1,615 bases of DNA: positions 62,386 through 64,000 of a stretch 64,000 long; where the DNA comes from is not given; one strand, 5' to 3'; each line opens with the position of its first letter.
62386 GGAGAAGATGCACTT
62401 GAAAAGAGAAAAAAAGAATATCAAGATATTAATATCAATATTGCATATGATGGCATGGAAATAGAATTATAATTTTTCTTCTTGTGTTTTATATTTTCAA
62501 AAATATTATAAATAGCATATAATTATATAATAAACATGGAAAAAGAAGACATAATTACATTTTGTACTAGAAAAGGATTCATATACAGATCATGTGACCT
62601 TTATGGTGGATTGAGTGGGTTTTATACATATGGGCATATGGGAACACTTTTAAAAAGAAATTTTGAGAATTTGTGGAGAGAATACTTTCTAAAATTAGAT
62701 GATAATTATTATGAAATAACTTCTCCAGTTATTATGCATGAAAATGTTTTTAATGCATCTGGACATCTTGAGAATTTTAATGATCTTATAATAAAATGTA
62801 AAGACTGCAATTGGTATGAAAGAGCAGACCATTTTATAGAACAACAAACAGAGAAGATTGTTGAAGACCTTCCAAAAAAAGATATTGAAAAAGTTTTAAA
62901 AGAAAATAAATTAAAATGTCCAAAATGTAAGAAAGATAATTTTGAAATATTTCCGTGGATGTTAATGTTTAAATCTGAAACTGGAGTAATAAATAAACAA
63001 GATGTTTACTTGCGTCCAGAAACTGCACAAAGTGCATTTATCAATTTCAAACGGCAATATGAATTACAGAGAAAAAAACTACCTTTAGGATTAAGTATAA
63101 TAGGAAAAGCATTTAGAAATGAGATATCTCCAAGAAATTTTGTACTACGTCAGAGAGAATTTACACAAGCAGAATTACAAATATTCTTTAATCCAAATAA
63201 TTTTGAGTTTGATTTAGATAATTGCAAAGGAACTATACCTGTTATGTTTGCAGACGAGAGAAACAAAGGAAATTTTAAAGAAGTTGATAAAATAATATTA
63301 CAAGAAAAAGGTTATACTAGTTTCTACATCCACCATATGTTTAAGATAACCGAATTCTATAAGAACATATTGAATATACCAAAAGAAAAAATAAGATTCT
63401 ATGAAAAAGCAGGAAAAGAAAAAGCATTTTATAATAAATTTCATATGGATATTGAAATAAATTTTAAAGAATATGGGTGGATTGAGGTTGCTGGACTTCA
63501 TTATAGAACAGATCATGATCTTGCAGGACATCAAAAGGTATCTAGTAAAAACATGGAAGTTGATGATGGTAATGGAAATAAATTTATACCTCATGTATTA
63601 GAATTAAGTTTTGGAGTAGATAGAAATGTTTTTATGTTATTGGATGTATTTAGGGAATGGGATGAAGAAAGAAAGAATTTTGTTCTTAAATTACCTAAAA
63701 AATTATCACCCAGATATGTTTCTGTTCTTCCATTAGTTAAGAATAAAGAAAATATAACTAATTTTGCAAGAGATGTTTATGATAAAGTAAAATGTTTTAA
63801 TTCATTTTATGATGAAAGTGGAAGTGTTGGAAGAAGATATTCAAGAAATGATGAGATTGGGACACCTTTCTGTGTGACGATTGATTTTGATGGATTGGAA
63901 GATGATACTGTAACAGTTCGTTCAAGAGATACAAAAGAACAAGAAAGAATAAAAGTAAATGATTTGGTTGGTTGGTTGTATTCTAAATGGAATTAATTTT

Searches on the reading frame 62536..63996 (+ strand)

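Call 56: search_protein_families(library=ncbifam, proteins=[window:62536-63996:+], max_evalue=1e-8)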
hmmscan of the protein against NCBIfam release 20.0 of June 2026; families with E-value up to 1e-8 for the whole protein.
window:62536-63996:+ (486 aa): 9 families
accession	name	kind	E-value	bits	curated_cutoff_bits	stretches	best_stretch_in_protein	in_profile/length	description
NF003211.1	PRK04173.1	equivalog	1.6e-148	495.4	312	1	4-480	2-453/454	glycine--tRNA ligase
TIGR00389.1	glyS_dimeric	equivalog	3.3e-138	461.7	243.3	2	2-344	2-345/565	glycine--tRNA ligase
NF011484.0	PRK14894.1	equivalog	1.4e-73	247.8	1050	3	379-483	421-535/539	glycine--tRNA ligase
NF008979.1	PRK12325.1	exception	1.3e-17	63.8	550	1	170-478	116-433/437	proline--tRNA ligase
NF006625.0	PRK09194.1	equivalog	1.8e-16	60.2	558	0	381-479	456-556/559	proline--tRNA ligase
TIGR00418.1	thrS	equivalog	3.5e-12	46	383.65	0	152-479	253-559/565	threonine--tRNA ligase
TIGR00408.1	proS_fam_I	equivalog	2.8e-11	43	437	0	272-477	178-373/475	proline--tRNA ligase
TIGR00409.1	proS_fam_II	equivalog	1.3e-10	40.8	306.7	0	386-479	467-563/568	proline--tRNA ligase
NF003068.0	PRK03991.1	equivalog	3.3e-09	35.7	484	0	328-481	438-588/613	threonine--tRNA ligase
